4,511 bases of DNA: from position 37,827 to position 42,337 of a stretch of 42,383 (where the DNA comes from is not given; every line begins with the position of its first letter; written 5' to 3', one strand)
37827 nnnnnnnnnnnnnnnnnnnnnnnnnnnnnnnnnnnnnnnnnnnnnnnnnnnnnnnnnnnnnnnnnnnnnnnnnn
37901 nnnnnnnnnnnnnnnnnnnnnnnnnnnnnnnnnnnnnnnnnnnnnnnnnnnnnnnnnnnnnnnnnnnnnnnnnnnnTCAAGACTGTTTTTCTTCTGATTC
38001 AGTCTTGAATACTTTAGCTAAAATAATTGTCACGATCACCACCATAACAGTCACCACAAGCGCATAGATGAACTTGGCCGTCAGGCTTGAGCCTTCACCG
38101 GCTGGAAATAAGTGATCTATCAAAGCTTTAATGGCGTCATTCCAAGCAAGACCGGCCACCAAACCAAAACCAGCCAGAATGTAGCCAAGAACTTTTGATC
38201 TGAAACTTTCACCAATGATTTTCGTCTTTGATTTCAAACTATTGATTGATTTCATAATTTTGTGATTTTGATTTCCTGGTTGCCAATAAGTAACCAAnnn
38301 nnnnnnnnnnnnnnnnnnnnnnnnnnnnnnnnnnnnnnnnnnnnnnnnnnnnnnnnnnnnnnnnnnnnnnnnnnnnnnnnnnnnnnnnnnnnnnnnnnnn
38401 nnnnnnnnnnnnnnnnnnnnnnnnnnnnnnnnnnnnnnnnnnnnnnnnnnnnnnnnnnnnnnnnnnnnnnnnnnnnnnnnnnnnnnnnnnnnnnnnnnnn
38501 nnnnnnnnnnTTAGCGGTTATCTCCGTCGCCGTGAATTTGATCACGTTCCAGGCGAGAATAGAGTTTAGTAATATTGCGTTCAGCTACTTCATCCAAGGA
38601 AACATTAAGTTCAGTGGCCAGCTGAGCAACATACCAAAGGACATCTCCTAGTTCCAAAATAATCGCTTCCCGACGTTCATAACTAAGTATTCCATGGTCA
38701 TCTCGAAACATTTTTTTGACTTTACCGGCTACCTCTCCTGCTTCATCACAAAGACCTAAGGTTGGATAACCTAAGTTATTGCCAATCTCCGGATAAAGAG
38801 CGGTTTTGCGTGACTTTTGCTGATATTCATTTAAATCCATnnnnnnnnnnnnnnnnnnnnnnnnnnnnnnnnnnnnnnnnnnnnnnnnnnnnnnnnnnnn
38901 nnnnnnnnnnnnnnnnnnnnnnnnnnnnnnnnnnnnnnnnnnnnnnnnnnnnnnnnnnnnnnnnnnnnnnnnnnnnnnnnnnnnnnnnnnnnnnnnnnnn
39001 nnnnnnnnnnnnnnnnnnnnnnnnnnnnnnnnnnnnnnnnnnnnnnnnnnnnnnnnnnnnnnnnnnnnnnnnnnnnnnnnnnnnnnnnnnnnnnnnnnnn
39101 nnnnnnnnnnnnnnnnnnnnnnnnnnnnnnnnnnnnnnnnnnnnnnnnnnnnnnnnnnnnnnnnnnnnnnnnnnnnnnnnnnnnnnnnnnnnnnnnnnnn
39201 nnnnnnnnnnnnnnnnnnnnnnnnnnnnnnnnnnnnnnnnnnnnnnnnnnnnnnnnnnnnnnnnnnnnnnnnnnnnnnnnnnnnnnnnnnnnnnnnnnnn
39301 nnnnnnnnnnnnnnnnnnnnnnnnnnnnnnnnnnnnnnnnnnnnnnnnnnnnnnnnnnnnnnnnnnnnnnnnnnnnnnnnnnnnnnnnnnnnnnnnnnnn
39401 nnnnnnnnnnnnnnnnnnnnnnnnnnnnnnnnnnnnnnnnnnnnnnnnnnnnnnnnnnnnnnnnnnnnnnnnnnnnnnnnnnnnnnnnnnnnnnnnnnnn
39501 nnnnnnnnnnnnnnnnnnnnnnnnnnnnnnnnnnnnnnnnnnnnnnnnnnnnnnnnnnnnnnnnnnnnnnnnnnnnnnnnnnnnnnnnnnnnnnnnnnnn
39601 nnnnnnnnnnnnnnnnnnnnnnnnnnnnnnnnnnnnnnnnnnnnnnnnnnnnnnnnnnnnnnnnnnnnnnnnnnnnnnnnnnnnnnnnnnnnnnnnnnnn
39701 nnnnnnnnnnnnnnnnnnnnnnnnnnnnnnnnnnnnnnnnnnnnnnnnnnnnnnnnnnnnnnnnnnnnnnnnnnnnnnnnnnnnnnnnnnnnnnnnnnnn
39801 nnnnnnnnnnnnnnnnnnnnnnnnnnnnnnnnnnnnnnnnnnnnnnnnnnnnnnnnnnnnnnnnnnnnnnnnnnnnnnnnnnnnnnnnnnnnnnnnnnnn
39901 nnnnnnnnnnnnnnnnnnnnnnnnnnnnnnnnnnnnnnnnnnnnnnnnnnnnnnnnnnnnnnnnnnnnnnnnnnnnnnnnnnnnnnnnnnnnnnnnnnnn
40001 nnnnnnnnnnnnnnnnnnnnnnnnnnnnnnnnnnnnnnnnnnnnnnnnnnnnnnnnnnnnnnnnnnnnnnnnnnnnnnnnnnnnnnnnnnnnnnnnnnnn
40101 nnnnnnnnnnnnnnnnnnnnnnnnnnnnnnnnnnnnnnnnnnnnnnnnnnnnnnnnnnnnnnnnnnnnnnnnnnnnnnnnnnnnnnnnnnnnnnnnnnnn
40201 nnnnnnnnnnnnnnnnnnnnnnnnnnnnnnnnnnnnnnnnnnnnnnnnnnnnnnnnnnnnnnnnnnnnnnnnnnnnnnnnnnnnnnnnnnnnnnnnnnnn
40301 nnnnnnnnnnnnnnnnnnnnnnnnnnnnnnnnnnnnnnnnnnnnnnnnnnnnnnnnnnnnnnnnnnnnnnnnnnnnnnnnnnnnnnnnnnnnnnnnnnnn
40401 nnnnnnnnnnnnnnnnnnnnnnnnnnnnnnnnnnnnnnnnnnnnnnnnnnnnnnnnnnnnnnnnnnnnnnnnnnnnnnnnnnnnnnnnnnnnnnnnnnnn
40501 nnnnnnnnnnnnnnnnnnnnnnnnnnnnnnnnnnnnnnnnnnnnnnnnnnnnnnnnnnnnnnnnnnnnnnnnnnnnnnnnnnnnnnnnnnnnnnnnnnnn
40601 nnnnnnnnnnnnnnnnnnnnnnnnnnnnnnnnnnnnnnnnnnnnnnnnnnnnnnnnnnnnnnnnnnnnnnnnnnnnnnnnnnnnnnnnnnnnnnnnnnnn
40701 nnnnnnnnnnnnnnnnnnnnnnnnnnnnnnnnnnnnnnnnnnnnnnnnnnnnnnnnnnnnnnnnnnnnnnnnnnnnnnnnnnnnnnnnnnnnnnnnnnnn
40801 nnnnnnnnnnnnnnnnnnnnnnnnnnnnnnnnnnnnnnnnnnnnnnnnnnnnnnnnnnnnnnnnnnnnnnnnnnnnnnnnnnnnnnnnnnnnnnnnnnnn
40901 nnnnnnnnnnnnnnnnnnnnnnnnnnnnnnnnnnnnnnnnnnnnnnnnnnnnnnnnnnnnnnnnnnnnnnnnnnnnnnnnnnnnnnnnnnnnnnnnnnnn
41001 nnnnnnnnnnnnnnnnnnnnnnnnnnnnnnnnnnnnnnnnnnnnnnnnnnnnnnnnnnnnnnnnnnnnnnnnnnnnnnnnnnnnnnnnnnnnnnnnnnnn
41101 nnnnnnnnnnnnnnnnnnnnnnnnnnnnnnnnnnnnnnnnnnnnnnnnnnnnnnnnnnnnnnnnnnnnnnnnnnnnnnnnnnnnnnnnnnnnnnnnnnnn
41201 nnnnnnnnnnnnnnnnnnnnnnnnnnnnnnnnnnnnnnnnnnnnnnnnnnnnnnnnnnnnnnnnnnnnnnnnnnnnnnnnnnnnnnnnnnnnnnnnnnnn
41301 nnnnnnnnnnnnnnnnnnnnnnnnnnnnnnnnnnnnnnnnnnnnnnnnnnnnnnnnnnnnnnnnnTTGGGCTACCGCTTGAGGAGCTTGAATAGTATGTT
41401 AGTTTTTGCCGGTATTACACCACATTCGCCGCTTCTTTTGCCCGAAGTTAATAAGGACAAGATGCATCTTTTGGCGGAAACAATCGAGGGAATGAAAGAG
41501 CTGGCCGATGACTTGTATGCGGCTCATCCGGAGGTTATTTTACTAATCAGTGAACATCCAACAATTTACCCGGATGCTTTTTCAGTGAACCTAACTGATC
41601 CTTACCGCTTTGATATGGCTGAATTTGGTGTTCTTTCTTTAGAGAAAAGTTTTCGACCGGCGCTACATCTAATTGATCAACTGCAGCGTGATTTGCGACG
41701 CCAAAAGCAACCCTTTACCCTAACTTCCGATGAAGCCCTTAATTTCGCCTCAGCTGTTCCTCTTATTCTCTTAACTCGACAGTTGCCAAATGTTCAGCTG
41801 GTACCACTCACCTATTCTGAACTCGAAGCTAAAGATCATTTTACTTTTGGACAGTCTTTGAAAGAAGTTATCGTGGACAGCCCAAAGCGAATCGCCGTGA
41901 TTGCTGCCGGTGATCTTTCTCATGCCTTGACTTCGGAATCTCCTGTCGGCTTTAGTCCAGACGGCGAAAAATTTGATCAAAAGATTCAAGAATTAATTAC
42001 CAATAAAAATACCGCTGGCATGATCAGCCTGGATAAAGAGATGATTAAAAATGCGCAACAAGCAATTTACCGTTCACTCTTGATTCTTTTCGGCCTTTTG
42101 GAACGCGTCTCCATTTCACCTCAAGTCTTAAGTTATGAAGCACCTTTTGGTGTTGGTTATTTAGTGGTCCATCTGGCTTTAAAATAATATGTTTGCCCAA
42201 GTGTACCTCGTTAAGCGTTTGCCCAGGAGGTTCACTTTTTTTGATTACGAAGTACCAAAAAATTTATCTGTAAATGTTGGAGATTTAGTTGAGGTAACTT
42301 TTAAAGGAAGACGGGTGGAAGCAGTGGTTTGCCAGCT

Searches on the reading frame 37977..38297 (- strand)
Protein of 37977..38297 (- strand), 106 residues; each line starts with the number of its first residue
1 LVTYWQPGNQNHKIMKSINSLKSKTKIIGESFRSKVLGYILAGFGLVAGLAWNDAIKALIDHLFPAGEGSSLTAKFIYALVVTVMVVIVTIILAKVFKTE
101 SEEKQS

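Call 106: search_protein_families(library=pfam, proteins=[window:37977-38297:-], max_evalue=0.001)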
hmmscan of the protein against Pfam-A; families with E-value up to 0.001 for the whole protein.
window:37977-38297:- (106 aa): 1 family
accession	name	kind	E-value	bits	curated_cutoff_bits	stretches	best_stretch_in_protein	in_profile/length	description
PF18898.5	DUF5654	-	9.2e-21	74.1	23.8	1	31-98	4-69/71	Family of unknown function (DUF5654)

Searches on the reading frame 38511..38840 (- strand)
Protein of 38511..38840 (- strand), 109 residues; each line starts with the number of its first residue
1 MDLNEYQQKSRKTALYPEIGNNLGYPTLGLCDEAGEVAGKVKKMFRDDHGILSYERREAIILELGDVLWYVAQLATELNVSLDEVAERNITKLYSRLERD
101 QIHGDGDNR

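Call 106: search_protein_families(library=pfam, proteins=[window:38511-38840:-], max_evalue=0.001)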
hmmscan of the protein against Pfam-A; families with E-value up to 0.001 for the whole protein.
window:38511-38840:- (109 aa): 1 family
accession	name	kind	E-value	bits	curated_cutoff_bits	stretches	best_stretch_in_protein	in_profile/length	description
PF03819.22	MazG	-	1.8e-10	41.4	22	1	29-96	9-69/74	MazG nucleotide pyrophosphohydrolase domain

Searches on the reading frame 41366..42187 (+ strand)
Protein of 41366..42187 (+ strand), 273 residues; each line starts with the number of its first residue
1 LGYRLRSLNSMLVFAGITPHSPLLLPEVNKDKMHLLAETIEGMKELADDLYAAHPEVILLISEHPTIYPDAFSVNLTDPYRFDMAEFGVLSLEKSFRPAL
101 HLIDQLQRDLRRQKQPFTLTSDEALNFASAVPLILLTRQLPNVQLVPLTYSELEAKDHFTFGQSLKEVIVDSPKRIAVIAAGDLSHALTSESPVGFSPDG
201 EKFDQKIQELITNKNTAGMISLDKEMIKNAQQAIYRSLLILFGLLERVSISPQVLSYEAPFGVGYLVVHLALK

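Call 106: search_protein_families(library=pfam, proteins=[window:41366-42187:+], max_evalue=0.001)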
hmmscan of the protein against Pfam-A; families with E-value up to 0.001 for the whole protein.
window:41366-42187:+ (273 aa): 2 families
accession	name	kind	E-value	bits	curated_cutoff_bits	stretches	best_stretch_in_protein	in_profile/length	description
PF02900.23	LigB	-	1.5e-27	96.8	26.3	1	17-267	4-268/269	Catalytic LigB subunit of aromatic ring-opening dioxygenase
PF01875.22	Memo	-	4e-05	23.4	27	1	130-219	125-212/269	Memo-like protein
